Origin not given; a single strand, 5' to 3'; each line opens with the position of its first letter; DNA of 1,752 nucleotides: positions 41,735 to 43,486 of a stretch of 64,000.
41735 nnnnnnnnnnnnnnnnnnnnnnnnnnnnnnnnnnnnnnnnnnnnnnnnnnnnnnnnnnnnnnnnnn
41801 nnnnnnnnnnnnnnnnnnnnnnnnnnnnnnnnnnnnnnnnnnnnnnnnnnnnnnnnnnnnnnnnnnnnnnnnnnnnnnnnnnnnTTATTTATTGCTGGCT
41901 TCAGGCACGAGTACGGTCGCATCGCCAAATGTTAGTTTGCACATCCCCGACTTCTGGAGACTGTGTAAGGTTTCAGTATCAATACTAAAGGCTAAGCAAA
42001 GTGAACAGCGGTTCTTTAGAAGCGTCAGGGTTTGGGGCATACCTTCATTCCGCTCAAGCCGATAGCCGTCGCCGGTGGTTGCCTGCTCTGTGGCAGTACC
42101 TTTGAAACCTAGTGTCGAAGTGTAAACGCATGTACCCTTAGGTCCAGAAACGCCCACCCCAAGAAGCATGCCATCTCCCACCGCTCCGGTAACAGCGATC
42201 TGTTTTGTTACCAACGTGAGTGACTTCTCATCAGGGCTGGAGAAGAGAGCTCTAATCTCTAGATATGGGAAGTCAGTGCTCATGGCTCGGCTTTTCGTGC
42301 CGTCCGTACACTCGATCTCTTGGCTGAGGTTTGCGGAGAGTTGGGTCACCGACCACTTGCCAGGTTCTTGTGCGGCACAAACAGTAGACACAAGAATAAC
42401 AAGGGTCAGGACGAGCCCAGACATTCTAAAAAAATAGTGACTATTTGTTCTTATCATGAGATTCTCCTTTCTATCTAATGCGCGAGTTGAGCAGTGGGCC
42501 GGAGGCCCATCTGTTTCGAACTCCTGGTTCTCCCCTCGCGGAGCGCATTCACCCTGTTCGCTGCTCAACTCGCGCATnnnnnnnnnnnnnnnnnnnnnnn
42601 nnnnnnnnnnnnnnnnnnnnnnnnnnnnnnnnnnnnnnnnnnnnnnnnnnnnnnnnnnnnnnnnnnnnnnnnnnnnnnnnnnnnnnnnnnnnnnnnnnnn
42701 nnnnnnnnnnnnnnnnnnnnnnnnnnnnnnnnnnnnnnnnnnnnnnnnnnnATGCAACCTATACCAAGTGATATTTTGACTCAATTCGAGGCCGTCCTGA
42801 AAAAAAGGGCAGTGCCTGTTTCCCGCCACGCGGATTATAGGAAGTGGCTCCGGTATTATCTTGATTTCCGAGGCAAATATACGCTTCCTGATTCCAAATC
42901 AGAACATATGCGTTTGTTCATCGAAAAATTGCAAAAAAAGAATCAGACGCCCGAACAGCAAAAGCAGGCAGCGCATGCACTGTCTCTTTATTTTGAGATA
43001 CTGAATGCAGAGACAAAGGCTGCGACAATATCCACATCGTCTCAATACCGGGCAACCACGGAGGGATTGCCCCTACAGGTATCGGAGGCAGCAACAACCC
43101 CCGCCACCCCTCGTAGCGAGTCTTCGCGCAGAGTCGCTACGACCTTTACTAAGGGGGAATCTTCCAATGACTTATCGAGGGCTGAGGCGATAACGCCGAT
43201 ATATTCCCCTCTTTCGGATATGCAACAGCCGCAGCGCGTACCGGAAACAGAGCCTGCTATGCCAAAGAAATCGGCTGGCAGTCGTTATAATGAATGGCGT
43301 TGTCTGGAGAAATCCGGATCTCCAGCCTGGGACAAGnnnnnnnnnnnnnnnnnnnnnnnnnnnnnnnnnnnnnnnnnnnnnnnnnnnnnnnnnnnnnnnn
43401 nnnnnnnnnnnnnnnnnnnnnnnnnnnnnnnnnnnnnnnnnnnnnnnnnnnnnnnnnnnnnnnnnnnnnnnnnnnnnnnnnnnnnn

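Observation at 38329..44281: Complete chromosomal integron: intI plus at least four oppositely oriented cassettes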

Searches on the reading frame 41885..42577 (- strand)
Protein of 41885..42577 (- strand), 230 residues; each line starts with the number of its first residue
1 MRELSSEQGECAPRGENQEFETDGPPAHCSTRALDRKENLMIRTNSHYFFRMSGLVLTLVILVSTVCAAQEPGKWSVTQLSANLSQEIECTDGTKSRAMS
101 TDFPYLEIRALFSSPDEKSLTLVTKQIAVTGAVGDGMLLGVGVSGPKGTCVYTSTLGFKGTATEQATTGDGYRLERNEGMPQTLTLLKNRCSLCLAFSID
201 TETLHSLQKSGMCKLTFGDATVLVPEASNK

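Call 4: search_protein_families(library=pfam, proteins=[window:41885-42577:-], max_evalue=0.01)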
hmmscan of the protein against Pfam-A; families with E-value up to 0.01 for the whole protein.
window:41885-42577:- (230 aa): 0 families

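Call 19: find_encoding_contigs(protein=window:41885-42457:-, flank=6000, max_places=8)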
Protein window:41885-42457:- (190 aa): 9 contigs read that carry it; 5 places shown.
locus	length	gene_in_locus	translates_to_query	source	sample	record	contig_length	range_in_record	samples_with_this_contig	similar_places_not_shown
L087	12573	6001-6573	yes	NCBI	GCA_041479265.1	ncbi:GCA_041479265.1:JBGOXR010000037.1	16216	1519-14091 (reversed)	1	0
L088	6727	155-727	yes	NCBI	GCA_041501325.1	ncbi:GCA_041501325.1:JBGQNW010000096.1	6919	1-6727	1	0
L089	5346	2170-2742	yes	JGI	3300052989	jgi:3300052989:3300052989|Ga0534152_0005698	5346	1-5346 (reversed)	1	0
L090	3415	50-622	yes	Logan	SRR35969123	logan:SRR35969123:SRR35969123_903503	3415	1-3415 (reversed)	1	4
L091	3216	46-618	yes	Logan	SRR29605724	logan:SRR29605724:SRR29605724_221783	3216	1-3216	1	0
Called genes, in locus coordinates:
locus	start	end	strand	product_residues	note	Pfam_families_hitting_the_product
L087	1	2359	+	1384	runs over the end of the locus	PF01326:PPDK_N, PF00391:PEP-utilizers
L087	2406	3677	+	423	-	PF00044:Gp_dh_N, PF02800:Gp_dh_C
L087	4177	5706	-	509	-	PF13495:Phage_int_SAM_4, PF00589:Phage_integrase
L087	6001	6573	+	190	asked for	-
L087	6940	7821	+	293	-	PF13513:HEAT_EZ (faint), PF13646:HEAT_2 (weak), PF02985:HEAT (faint), PF03130:HEAT_PBS (faint), PF13646:HEAT_2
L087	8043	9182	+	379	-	PF00514:Arm (faint), PF02985:HEAT (faint), PF03130:HEAT_PBS (faint), PF13646:HEAT_2 (weak), PF13513:HEAT_EZ (faint), PF13646:HEAT_2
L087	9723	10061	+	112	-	-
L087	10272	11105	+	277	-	PF00691:OmpA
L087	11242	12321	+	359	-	-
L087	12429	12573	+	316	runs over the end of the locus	PF01797:Y1_Tnp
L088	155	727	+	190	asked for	-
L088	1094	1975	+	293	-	PF13513:HEAT_EZ (faint), PF13646:HEAT_2 (weak), PF02985:HEAT (faint), PF03130:HEAT_PBS (faint), PF13646:HEAT_2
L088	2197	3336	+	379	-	PF00514:Arm (faint), PF02985:HEAT (faint), PF03130:HEAT_PBS (faint), PF13646:HEAT_2 (weak), PF13513:HEAT_EZ (faint), PF13646:HEAT_2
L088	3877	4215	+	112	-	-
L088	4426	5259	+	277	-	PF00691:OmpA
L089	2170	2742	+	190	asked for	-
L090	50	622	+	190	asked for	-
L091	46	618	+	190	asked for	-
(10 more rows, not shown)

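Call 33: search_protein_families(library=pfam, proteins=[window:41885-42457:-], max_evalue=0.01)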
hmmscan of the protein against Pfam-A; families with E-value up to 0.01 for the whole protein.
window:41885-42457:- (190 aa): 0 families

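Call 49: search_protein_families(library=padloc, proteins=[window:41885-42457:-], max_evalue=0.01)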
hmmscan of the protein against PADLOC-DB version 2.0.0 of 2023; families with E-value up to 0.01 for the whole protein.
window:41885-42457:- (190 aa): 0 families

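Call 50: search_protein_families(library=ncbifam, proteins=[window:41885-42457:-], max_evalue=0.01)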
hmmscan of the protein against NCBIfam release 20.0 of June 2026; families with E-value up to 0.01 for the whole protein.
window:41885-42457:- (190 aa): 0 families
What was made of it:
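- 41661..42478 (-): Cassette 1: ORF 42457-41885 (190 aa, signal-peptide-like N-terminus, no family) plus attC A (41719-41655). No Pfam, NCBIfam or PADLOC hit (calls 33, 49, 50).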

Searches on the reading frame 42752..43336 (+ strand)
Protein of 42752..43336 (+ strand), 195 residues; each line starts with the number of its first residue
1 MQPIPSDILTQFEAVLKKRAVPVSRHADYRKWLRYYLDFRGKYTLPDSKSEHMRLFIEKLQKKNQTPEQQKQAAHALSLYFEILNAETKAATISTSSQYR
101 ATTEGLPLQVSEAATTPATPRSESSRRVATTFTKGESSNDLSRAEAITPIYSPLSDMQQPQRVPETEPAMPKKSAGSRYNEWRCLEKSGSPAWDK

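Call 40: search_protein_families(library=pfam, proteins=[window:42752-43336:+], max_evalue=0.1)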
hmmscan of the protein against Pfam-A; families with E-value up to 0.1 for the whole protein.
window:42752-43336:+ (195 aa): 1 family
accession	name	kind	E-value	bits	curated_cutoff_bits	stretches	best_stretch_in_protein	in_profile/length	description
PF13495.12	Phage_int_SAM_4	-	1.7e-06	28.7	27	1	12-82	5-76/85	Phage integrase, N-terminal SAM-like domain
